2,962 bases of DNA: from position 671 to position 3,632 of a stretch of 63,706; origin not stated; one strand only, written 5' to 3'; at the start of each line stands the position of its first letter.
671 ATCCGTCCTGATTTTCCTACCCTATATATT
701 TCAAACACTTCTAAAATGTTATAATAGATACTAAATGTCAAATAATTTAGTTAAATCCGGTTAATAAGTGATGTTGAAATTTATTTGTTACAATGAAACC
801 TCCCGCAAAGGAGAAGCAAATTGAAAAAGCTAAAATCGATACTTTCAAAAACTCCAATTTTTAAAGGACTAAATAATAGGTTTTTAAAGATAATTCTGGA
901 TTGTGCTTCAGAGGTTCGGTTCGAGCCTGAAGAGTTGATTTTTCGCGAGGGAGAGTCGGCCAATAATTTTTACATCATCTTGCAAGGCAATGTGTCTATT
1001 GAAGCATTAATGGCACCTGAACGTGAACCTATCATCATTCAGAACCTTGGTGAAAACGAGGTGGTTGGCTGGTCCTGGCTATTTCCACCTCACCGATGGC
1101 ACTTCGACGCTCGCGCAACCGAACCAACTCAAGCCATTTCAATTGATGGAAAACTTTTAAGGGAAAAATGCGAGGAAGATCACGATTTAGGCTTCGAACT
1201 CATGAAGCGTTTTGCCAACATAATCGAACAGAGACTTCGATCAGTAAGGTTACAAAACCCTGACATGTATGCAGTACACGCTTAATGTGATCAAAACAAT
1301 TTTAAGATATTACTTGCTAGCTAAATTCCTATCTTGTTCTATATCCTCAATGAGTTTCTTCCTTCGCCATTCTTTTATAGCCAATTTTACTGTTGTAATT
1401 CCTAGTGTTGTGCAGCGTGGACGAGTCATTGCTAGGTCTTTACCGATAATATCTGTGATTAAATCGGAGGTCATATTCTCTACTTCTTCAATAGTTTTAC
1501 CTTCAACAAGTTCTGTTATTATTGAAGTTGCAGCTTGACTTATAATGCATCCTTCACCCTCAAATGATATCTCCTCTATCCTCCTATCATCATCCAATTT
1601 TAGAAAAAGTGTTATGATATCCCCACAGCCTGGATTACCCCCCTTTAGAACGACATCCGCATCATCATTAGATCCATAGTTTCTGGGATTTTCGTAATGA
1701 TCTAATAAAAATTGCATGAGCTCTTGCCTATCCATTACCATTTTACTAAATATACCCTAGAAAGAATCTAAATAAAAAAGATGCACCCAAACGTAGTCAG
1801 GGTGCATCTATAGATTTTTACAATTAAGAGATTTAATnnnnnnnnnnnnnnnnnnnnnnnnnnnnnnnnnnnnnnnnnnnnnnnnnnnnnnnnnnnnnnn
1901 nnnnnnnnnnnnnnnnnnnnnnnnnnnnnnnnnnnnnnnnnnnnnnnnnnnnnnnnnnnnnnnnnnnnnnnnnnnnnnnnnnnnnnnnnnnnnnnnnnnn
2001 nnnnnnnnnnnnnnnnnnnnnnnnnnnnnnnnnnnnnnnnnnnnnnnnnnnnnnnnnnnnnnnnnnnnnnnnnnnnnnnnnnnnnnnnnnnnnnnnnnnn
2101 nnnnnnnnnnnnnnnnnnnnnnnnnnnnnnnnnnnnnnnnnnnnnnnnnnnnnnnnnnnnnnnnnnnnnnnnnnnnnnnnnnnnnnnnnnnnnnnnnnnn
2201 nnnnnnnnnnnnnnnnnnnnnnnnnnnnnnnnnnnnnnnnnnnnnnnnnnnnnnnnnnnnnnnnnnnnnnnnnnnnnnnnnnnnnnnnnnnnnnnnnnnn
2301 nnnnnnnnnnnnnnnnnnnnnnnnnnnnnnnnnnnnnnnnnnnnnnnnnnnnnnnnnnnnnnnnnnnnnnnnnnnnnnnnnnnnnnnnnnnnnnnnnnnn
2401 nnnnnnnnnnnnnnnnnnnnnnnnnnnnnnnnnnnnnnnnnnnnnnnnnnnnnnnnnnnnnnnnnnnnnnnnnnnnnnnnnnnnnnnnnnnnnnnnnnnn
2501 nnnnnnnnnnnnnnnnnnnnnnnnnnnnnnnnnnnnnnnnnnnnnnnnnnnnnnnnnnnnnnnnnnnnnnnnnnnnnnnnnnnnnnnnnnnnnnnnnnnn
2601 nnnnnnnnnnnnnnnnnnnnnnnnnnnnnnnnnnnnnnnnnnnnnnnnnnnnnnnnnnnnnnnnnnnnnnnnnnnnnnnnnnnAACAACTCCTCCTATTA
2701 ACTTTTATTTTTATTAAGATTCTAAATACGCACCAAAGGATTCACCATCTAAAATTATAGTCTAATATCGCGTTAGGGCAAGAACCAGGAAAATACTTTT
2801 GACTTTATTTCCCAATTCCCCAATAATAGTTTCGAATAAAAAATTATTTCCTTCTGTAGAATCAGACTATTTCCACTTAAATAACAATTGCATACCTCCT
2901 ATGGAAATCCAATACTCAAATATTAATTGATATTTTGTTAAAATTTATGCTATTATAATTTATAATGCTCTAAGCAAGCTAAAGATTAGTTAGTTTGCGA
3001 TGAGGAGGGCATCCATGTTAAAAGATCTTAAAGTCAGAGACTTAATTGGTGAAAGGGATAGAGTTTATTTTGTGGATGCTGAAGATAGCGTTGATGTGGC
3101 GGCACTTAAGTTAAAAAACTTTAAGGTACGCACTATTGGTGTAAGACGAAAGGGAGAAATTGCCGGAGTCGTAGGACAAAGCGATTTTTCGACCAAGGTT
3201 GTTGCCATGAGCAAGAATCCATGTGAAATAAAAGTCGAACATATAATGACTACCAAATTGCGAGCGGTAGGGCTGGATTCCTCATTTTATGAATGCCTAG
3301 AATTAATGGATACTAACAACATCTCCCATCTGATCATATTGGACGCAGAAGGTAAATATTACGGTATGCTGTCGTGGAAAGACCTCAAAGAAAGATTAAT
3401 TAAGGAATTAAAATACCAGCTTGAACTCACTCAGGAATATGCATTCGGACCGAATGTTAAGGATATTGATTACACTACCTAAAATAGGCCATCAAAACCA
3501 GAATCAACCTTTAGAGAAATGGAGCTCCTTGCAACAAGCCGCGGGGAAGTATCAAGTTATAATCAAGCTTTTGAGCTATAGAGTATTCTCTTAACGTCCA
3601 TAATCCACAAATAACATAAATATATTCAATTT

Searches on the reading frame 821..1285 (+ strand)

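Call 22: search_protein_families(library=pfam, proteins=[window:821-1285:+], max_evalue=0.001)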
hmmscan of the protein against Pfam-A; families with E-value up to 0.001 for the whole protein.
window:821-1285:+ (154 aa): 1 family
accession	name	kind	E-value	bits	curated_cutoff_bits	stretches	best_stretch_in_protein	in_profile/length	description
PF00027.35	cNMP_binding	-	2.8e-16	59.7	27.5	1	32-120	2-89/89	Cyclic nucleotide-binding domain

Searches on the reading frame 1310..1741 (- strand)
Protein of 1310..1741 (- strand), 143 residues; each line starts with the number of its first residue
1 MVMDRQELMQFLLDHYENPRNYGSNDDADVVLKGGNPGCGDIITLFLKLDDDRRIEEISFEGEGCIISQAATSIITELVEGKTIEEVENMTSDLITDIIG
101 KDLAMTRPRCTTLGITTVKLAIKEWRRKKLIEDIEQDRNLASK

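Call 22: search_protein_families(library=pfam, proteins=[window:1310-1741:-], max_evalue=0.001)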
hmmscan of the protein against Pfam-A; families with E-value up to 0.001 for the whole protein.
window:1310-1741:- (143 aa): 1 family
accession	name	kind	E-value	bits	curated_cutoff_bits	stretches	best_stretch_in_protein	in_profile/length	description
PF01592.21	NifU_N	-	9.2e-30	103.8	22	1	12-129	6-124/127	NifU-like N terminal domain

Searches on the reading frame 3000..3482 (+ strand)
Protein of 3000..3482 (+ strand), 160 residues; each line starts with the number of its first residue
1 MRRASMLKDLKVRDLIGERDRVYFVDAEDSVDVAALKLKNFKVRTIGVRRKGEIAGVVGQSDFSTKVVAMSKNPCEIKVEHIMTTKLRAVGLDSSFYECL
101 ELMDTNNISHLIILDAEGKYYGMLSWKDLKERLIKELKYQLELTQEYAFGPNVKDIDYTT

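Call 22: search_protein_families(library=pfam, proteins=[window:3000-3482:+], max_evalue=0.001)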
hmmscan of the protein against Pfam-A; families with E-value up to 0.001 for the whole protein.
window:3000-3482:+ (160 aa): 1 family
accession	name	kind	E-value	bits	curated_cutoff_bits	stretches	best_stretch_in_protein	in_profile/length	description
PF00571.33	CBS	-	3.7e-15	56.4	24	1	79-133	1-55/57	CBS domain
